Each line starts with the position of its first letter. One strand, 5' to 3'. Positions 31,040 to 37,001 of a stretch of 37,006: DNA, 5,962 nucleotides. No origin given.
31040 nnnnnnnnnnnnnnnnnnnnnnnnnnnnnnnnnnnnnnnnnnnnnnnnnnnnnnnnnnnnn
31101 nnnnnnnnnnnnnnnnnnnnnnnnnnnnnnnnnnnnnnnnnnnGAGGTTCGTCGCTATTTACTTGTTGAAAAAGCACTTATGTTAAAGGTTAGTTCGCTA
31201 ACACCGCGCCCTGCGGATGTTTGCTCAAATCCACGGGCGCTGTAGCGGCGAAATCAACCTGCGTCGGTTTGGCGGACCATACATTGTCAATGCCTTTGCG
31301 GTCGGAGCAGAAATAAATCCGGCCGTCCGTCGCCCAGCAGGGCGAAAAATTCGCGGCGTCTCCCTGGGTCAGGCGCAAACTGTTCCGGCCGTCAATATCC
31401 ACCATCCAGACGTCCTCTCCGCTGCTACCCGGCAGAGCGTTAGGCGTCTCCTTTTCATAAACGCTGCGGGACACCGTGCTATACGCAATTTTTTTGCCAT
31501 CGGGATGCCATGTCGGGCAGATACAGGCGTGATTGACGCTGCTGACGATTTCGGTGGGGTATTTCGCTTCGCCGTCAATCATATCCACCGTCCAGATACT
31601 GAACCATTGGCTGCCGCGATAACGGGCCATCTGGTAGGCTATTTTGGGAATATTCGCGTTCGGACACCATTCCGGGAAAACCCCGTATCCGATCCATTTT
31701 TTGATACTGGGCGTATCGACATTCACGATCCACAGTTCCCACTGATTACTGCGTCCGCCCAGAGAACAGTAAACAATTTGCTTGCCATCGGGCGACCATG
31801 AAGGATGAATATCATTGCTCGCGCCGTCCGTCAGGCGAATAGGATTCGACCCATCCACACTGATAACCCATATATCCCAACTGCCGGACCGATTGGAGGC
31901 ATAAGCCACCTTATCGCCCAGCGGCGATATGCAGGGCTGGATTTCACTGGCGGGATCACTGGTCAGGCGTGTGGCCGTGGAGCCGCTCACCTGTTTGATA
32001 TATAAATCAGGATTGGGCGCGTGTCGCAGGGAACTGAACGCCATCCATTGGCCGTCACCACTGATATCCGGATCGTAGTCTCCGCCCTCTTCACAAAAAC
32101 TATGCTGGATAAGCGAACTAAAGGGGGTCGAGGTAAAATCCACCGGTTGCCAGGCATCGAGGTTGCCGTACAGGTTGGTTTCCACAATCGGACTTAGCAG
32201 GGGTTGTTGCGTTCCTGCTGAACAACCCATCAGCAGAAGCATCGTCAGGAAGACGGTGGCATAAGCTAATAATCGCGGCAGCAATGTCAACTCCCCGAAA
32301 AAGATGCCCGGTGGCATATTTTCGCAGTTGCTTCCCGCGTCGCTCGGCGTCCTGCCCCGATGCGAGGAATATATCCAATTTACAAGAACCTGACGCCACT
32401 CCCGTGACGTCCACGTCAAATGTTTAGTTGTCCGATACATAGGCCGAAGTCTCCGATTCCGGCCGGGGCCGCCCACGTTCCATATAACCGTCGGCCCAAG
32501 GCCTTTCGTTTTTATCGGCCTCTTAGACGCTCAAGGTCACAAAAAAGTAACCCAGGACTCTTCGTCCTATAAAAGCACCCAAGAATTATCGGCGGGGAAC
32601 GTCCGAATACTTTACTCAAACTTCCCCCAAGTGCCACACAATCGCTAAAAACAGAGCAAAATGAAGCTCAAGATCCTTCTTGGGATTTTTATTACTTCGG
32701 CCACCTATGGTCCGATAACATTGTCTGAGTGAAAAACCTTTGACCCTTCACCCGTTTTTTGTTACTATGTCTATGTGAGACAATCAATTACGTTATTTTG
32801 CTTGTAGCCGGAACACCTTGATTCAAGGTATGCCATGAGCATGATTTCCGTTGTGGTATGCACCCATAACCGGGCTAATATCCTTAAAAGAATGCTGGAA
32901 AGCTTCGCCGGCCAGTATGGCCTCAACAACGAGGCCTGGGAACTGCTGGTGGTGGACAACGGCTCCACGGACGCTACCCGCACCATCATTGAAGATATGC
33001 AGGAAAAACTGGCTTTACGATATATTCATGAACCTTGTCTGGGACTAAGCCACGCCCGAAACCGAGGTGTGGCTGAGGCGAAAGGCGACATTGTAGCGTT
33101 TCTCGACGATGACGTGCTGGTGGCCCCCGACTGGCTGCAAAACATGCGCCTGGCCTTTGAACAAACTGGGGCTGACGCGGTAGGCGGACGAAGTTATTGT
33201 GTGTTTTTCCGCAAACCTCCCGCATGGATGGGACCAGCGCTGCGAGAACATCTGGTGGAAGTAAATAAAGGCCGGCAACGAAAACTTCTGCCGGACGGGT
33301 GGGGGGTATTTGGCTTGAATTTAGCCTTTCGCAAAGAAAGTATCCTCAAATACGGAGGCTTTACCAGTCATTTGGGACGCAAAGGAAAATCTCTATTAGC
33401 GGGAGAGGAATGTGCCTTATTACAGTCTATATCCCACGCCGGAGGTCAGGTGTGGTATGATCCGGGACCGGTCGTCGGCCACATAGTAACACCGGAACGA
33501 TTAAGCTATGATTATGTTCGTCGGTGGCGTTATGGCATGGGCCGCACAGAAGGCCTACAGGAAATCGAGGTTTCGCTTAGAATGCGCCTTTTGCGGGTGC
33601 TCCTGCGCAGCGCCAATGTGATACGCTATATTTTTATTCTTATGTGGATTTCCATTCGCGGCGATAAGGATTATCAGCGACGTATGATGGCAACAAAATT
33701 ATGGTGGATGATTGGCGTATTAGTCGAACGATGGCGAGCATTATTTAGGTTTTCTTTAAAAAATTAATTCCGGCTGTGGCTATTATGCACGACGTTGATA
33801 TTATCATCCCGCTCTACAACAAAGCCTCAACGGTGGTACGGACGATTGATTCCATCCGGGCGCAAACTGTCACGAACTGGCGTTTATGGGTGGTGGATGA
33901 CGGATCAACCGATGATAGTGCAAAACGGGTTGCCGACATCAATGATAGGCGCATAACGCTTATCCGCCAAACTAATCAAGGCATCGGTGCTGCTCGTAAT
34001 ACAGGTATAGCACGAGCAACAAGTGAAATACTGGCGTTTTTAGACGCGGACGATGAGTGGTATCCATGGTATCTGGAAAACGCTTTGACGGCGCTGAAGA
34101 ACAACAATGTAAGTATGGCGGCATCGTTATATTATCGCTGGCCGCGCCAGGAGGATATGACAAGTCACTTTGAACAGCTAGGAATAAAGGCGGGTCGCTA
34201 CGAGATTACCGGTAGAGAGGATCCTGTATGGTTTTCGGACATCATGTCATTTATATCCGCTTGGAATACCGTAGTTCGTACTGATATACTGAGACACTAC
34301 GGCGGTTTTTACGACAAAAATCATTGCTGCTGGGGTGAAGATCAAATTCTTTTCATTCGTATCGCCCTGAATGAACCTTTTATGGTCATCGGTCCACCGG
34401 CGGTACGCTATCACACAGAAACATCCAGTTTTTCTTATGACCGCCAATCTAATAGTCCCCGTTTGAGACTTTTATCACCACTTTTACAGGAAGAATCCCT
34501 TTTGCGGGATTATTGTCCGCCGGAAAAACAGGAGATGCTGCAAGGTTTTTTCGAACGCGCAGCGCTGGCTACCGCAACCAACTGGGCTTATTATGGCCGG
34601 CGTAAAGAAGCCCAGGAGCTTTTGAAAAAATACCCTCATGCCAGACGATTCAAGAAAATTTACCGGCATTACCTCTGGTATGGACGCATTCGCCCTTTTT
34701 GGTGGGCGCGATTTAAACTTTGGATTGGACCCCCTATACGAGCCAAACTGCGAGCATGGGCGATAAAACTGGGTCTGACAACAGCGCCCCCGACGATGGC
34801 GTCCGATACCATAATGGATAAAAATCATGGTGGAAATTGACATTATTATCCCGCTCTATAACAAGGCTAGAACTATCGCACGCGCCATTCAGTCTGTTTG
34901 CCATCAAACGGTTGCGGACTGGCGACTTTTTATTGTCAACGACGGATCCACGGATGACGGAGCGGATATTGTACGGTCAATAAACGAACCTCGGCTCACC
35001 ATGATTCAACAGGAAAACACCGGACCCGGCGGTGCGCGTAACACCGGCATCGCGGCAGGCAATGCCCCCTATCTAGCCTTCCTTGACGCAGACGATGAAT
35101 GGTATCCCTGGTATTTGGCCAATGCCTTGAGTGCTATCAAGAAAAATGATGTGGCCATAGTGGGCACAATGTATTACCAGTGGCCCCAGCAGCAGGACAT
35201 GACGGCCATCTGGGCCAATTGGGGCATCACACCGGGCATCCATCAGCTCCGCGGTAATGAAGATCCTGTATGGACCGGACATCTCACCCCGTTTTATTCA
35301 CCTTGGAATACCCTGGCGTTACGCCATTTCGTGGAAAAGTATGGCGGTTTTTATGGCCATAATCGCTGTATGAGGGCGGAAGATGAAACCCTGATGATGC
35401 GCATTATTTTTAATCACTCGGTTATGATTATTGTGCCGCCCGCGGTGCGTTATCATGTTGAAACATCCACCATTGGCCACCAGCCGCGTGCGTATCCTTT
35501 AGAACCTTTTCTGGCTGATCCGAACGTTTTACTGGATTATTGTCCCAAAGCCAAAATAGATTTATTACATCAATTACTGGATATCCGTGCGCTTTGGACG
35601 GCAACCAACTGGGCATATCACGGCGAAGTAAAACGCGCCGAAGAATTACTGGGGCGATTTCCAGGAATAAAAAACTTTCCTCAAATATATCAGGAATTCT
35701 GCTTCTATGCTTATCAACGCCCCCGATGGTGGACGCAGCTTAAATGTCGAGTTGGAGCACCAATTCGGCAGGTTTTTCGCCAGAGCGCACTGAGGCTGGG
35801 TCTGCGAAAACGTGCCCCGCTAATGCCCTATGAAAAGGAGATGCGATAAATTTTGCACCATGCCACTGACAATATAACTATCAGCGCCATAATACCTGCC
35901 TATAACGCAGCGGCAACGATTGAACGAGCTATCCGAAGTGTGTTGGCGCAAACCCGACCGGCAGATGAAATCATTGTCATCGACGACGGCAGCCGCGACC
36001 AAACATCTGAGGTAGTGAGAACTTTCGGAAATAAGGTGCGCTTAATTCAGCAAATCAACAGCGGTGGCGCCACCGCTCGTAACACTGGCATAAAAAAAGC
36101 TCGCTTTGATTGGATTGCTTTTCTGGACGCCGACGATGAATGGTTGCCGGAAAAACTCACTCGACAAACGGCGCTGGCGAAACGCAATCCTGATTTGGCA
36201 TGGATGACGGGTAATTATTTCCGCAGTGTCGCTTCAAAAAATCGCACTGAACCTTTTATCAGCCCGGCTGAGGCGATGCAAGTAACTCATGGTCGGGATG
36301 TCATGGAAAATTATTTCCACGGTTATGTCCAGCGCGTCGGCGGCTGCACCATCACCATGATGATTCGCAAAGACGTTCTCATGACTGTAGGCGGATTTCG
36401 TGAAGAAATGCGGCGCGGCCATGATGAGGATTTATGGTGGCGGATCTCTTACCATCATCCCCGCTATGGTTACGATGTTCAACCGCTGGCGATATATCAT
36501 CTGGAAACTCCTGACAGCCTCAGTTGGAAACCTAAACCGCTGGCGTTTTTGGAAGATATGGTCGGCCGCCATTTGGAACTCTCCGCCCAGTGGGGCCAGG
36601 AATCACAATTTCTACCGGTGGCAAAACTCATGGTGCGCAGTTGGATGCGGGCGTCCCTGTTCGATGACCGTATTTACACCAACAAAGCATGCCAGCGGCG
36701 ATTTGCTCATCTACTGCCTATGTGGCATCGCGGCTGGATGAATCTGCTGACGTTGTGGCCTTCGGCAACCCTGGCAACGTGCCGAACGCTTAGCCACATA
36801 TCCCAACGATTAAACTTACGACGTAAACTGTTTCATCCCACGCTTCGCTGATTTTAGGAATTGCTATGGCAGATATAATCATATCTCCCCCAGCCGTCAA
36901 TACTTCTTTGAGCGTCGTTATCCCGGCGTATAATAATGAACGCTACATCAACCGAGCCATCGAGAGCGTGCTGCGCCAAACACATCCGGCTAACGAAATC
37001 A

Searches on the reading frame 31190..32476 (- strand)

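Call 6: search_protein_families(library=pfam, proteins=[window:31190-32476:-], max_evalue=0.01)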
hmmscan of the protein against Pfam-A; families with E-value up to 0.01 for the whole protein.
window:31190-32476:- (428 aa): 3 families
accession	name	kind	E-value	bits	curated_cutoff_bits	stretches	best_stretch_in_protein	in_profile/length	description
PF07676.18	PD40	-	3.1e-33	113.5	20.9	5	214-250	3-38/38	WD40-like Beta Propeller Repeat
PF00930.27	DPPIV_N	-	2e-07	30.5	22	1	149-223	16-86/354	Dipeptidyl peptidase IV (DPP IV) N-terminal region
PF25174.1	Beta-prop_THOC3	-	0.0001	21.9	305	0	297-400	71-156/272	THOC3 beta-propeller domain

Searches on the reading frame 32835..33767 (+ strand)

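Call 6: search_protein_families(library=pfam, proteins=[window:32835-33767:+], max_evalue=0.01)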
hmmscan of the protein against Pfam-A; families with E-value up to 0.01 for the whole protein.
window:32835-33767:+ (310 aa): 5 families
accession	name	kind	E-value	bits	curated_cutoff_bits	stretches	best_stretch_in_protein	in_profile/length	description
PF00535.33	Glycos_transf_2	-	5.5e-33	114.7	23.3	1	5-170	1-164/168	Glycosyl transferase family 2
PF13641.12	Glyco_tranf_2_3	-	2.5e-16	60.8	27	1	4-221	3-215/230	Glycosyltransferase like family 2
PF10111.15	Glyco_tranf_2_2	-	3.4e-11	43.6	27.3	1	5-104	1-102/276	Glycosyltransferase like family 2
PF13506.12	Glyco_transf_21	-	1.3e-05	25.2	21.7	1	77-219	24-157/174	Glycosyl transferase family 21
PF13632.12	Glyco_trans_2_3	-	0.00013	22.3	27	1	86-293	1-192/198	Glycosyl transferase family group 2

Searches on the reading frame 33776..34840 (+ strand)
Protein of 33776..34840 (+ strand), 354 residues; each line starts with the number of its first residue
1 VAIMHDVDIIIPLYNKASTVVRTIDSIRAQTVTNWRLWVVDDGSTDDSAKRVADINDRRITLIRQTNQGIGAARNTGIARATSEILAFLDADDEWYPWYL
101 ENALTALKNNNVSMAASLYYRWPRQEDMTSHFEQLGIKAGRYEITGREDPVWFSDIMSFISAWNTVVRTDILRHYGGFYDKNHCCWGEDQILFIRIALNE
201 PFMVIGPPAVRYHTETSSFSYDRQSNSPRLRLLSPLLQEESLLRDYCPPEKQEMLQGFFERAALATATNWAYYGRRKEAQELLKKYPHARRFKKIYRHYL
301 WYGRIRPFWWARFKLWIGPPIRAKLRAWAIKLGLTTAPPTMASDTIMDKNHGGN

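Call 6: search_protein_families(library=pfam, proteins=[window:33776-34840:+], max_evalue=0.01)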
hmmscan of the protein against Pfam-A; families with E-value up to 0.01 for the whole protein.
window:33776-34840:+ (354 aa): 3 families
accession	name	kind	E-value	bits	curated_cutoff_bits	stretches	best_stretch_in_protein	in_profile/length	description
PF00535.33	Glycos_transf_2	-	2.3e-33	115.9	23.3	1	9-175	2-167/168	Glycosyl transferase family 2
PF10111.15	Glyco_tranf_2_2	-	1.3e-17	64.6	27.3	1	9-221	2-225/276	Glycosyltransferase like family 2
PF13641.12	Glyco_tranf_2_3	-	3e-11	44.2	27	1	6-220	2-218/230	Glycosyltransferase like family 2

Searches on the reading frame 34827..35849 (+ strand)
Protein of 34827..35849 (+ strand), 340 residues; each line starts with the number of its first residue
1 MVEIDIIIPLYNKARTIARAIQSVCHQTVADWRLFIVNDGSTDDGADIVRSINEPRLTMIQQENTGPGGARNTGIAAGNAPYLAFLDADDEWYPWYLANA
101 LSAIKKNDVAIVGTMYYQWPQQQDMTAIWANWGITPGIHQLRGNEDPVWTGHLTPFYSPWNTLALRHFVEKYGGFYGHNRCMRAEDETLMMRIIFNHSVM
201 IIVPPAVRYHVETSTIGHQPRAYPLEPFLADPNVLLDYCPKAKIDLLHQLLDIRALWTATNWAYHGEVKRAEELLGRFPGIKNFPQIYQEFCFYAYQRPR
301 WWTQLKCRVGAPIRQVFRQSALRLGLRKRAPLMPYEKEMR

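Call 6: search_protein_families(library=pfam, proteins=[window:34827-35849:+], max_evalue=0.01)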
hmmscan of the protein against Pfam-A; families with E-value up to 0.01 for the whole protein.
window:34827-35849:+ (340 aa): 3 families
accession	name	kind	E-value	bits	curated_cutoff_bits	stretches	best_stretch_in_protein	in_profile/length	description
PF00535.33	Glycos_transf_2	-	8.5e-31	107.6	23.3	1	6-171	2-166/168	Glycosyl transferase family 2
PF13641.12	Glyco_tranf_2_3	-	8.8e-12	46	27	1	6-215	5-216/230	Glycosyltransferase like family 2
PF10111.15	Glyco_tranf_2_2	-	2.8e-11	43.9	27.3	1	6-211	2-217/276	Glycosyltransferase like family 2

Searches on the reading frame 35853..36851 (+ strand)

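Call 6: search_protein_families(library=pfam, proteins=[window:35853-36851:+], max_evalue=0.01)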
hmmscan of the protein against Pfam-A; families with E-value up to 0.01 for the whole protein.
window:35853-36851:+ (332 aa): 5 families
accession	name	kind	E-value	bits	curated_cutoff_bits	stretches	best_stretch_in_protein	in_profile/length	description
PF00535.33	Glycos_transf_2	-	6.1e-35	121.1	23.3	1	11-131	1-126/168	Glycosyl transferase family 2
PF13641.12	Glyco_tranf_2_3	-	3.9e-17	63.5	27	1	10-207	3-203/230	Glycosyltransferase like family 2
PF10111.15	Glyco_tranf_2_2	-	2.1e-14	54.1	27.3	1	11-198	1-199/276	Glycosyltransferase like family 2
PF13704.12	Glyco_tranf_2_4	-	0.0014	19.5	27.5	1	18-94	2-81/98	Glycosyl transferase family 2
PF03071.21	GNT-I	-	0.0092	15.3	25.4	0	10-69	95-156/434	GNT-I family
